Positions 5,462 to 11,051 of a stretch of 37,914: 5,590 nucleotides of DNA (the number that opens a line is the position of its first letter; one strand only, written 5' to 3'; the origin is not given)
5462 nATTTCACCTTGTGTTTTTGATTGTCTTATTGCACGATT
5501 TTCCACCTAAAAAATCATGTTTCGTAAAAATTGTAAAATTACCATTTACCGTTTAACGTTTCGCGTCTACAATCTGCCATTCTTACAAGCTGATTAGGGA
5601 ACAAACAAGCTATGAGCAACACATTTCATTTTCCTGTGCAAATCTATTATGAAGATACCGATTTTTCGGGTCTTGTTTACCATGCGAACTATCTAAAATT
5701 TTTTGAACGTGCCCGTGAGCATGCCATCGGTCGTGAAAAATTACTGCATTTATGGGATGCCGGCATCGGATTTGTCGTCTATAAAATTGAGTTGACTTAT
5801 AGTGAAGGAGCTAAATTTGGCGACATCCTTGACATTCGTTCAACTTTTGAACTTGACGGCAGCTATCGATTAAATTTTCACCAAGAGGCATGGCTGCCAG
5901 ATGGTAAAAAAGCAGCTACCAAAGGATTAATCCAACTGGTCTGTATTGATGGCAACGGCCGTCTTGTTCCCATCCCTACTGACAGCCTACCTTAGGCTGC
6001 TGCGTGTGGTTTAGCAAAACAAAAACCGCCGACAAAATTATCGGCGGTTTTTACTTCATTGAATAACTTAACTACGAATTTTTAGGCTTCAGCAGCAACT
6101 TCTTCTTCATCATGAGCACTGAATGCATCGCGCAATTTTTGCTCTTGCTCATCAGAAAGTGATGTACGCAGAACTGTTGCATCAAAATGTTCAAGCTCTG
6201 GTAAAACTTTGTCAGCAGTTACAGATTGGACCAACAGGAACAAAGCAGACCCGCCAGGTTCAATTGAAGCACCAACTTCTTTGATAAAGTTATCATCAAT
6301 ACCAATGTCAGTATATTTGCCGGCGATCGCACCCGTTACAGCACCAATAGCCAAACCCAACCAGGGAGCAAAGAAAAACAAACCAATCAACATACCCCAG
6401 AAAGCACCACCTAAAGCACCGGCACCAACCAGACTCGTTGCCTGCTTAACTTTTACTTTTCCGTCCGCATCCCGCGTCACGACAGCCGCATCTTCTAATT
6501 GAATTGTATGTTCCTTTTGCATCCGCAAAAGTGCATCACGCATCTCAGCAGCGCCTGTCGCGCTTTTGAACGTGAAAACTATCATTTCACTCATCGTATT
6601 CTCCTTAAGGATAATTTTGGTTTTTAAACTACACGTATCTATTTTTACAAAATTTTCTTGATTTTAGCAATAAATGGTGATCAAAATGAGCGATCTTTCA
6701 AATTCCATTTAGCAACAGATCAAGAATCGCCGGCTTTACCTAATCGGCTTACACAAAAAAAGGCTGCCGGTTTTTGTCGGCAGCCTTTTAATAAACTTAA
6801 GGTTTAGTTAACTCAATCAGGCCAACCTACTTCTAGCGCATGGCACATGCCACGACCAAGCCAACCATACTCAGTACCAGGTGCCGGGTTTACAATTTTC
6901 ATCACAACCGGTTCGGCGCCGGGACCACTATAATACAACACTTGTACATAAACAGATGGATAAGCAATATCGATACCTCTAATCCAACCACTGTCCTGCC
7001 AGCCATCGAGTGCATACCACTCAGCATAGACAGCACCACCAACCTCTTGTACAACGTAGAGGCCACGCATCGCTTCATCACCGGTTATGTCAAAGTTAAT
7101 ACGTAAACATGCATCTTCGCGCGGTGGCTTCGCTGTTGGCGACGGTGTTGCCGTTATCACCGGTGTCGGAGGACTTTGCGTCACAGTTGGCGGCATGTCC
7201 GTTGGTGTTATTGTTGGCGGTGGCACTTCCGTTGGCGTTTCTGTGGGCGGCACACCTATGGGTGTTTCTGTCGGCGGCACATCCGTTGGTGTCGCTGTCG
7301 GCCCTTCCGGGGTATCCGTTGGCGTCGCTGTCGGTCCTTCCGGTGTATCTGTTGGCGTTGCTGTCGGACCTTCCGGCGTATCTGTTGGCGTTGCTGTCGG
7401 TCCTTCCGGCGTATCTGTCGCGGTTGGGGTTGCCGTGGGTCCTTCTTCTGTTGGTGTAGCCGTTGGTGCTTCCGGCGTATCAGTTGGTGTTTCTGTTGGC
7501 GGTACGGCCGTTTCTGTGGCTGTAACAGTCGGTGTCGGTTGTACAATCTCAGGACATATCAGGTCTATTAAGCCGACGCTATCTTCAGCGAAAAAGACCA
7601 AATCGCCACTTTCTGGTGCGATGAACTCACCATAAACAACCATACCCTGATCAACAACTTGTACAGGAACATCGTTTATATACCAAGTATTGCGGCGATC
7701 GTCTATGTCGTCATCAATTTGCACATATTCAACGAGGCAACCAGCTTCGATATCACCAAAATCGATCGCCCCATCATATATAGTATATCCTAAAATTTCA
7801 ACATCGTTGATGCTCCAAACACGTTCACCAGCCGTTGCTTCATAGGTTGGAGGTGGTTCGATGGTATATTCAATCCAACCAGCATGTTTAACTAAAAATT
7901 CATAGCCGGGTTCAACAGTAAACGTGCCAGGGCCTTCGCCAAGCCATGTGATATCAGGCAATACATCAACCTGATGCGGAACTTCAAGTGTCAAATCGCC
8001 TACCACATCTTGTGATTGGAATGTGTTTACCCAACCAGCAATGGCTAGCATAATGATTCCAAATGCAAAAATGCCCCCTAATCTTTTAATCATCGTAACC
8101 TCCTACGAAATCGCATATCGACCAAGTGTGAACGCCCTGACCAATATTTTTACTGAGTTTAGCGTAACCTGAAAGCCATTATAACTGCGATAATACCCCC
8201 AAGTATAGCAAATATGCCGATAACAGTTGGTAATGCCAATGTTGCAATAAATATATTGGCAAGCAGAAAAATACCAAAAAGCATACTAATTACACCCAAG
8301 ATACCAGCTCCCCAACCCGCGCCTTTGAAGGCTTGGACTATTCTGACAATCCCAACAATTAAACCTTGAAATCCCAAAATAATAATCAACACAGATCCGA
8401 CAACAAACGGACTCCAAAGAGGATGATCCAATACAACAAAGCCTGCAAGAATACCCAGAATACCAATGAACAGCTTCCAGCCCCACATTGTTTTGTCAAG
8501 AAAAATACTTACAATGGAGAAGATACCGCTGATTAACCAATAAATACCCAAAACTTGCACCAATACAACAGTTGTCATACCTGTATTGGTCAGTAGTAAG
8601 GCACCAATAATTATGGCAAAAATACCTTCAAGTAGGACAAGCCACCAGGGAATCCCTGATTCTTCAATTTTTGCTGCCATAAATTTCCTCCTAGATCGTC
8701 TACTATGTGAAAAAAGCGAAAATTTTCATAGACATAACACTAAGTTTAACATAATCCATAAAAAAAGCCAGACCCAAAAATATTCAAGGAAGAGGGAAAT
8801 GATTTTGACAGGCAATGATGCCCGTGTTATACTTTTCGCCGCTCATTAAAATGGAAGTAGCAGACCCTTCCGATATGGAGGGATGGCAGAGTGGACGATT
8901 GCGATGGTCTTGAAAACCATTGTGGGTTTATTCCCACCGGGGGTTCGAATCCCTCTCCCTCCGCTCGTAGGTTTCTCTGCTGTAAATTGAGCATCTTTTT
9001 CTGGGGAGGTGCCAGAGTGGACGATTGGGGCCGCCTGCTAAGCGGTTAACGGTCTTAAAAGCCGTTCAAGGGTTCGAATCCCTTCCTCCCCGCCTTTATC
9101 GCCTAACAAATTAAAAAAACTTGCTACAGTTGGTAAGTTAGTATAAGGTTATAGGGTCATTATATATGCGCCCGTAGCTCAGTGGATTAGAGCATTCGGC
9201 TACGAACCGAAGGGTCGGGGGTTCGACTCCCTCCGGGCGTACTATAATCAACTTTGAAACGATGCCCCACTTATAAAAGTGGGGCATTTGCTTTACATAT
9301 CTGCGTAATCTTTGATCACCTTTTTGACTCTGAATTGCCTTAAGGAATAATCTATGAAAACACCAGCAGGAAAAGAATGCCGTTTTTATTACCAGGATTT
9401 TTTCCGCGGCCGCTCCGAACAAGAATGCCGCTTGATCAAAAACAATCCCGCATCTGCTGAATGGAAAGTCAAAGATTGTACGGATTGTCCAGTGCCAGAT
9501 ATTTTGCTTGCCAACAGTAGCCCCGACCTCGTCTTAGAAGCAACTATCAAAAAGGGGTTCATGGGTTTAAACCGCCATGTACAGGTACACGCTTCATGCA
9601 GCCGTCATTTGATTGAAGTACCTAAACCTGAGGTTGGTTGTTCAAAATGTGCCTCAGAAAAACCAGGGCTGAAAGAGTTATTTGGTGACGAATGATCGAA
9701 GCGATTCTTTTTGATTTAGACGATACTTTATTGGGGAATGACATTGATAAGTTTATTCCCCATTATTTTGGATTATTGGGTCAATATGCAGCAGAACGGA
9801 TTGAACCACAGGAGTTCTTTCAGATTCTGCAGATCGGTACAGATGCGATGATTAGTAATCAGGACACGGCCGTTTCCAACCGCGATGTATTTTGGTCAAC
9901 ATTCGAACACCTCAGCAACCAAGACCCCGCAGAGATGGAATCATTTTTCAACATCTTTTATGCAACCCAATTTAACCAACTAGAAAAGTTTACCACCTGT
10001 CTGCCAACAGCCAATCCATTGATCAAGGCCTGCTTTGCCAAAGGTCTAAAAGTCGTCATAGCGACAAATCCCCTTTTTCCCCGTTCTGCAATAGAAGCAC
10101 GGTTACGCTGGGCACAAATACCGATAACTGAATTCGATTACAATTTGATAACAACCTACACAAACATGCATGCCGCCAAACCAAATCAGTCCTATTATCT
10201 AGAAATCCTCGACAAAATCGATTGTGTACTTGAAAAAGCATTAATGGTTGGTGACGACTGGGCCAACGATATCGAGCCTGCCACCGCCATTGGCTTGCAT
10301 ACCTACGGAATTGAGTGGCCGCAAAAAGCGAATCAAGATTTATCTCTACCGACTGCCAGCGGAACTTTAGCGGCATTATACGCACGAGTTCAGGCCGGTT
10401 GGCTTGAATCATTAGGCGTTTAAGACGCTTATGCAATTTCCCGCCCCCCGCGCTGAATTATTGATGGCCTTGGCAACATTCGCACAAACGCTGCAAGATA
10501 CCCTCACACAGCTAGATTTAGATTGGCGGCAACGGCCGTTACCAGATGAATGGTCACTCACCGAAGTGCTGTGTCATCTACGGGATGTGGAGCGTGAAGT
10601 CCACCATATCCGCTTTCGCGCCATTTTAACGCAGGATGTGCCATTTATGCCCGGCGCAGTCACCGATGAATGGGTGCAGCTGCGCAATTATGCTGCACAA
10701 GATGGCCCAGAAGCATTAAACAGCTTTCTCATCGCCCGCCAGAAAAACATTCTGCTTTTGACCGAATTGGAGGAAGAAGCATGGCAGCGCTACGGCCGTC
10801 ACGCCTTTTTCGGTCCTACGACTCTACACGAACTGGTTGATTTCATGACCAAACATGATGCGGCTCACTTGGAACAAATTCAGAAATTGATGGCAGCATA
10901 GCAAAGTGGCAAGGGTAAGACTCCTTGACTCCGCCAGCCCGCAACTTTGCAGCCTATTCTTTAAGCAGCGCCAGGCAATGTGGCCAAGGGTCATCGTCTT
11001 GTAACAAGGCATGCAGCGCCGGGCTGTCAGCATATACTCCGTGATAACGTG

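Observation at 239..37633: HIP-like element: the palindromic octamer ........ is iterated at least 47 times, far above chance, inside genes in every reading phase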

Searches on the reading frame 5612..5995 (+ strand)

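Call 18: search_protein_families(library=pfam, proteins=[window:5612-5995:+])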
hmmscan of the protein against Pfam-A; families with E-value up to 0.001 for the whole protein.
window:5612-5995:+ (127 aa): 2 families
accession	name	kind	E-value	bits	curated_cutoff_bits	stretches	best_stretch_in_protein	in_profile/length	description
PF13279.12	4HBT_2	-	7.9e-11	42.9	25.5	1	14-124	4-117/122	Thioesterase-like superfamily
PF03061.28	4HBT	-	1.8e-08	35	20.6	1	20-101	2-78/79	Thioesterase superfamily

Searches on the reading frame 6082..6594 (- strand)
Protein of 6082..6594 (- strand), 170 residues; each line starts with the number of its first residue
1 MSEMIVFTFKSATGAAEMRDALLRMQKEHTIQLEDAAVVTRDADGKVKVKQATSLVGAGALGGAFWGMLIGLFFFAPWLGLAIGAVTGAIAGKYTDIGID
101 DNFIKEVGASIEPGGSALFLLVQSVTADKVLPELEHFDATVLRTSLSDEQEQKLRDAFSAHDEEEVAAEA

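Call 18: search_protein_families(library=pfam, proteins=[window:6082-6594:-])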
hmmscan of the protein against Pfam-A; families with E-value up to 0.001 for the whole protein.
window:6082-6594:- (170 aa): 2 families
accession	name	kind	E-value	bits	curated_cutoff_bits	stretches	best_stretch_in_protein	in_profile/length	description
PF06897.17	DUF1269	-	5.2e-39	133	26.9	1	60-158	1-99/100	Protein of unknown function (DUF1269)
PF13441.11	Gly-zipper_YMGG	-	0.00015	21.8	28.9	1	57-93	8-40/45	YMGG-like Gly-zipper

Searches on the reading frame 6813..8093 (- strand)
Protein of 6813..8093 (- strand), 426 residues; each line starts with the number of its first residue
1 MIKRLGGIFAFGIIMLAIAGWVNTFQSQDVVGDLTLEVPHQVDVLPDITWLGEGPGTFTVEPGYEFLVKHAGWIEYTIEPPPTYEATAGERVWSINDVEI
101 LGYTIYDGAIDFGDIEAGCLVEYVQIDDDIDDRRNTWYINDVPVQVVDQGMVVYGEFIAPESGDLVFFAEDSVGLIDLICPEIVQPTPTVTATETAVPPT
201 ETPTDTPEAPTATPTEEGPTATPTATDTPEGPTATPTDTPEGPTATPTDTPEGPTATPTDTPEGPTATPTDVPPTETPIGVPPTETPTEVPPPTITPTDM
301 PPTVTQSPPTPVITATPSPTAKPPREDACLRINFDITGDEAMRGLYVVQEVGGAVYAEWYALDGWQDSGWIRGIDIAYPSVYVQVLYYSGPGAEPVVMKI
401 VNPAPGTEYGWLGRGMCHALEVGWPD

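Call 18: search_protein_families(library=pfam, proteins=[window:6813-8093:-])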
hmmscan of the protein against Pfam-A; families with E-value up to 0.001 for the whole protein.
window:6813-8093:- (426 aa): 0 families

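Call 39: search_protein_families(library=ncbifam, proteins=[window:6813-8093:-])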
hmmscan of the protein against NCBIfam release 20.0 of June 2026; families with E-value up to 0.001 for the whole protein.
window:6813-8093:- (426 aa): 0 families

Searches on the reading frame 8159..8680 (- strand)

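Call 18: search_protein_families(library=pfam, proteins=[window:8159-8680:-])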
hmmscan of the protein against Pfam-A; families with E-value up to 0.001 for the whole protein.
window:8159-8680:- (173 aa): 1 family
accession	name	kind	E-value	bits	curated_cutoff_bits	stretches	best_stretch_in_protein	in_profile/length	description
PF03729.18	DUF308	-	1.2e-21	77.2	25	2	17-84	1-72/73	Short repeat of unknown function (DUF308)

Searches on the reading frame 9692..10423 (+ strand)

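Call 18: search_protein_families(library=pfam, proteins=[window:9692-10423:+])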
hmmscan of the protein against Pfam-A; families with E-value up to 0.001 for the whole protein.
window:9692-10423:+ (243 aa): 4 families
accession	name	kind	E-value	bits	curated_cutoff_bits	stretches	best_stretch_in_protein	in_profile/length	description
PF00702.32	Hydrolase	-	4.2e-13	50.6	26.4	1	2-201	1-191/191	haloacid dehalogenase-like hydrolase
PF13419.12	HAD_2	-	9.4e-12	45.8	23.8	1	5-206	1-177/178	Haloacid dehalogenase-like hydrolase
PF13242.12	Hydrolase_like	-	2.5e-08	34.1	22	1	162-207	3-48/75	HAD-hyrolase-like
PF12710.13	HAD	-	0.00025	22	27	1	5-126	1-109/189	haloacid dehalogenase-like hydrolase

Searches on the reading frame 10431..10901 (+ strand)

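Call 18: search_protein_families(library=pfam, proteins=[window:10431-10901:+])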
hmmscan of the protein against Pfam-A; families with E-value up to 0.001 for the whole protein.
window:10431-10901:+ (156 aa): 1 family
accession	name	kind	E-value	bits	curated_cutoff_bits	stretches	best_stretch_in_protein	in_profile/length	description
PF12867.12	DinB_2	-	4.6e-15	56.6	24.8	1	20-150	8-128/128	DinB superfamily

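Call 39: search_protein_families(library=ncbifam, proteins=[window:10431-10901:+])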
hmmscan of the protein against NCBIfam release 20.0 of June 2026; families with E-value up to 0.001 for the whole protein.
window:10431-10901:+ (156 aa): 2 families
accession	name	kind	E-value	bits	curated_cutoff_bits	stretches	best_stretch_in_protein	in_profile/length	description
NF009807.1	PRK13291.1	equivalog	4.8e-10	39.5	160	1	9-154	21-167/172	YfiT family bacillithiol transferase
TIGR03083.1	TIGR03083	domain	6.6e-05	23.3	50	1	14-128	2-112/202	maleylpyruvate isomerase family mycothiol-dependent enzyme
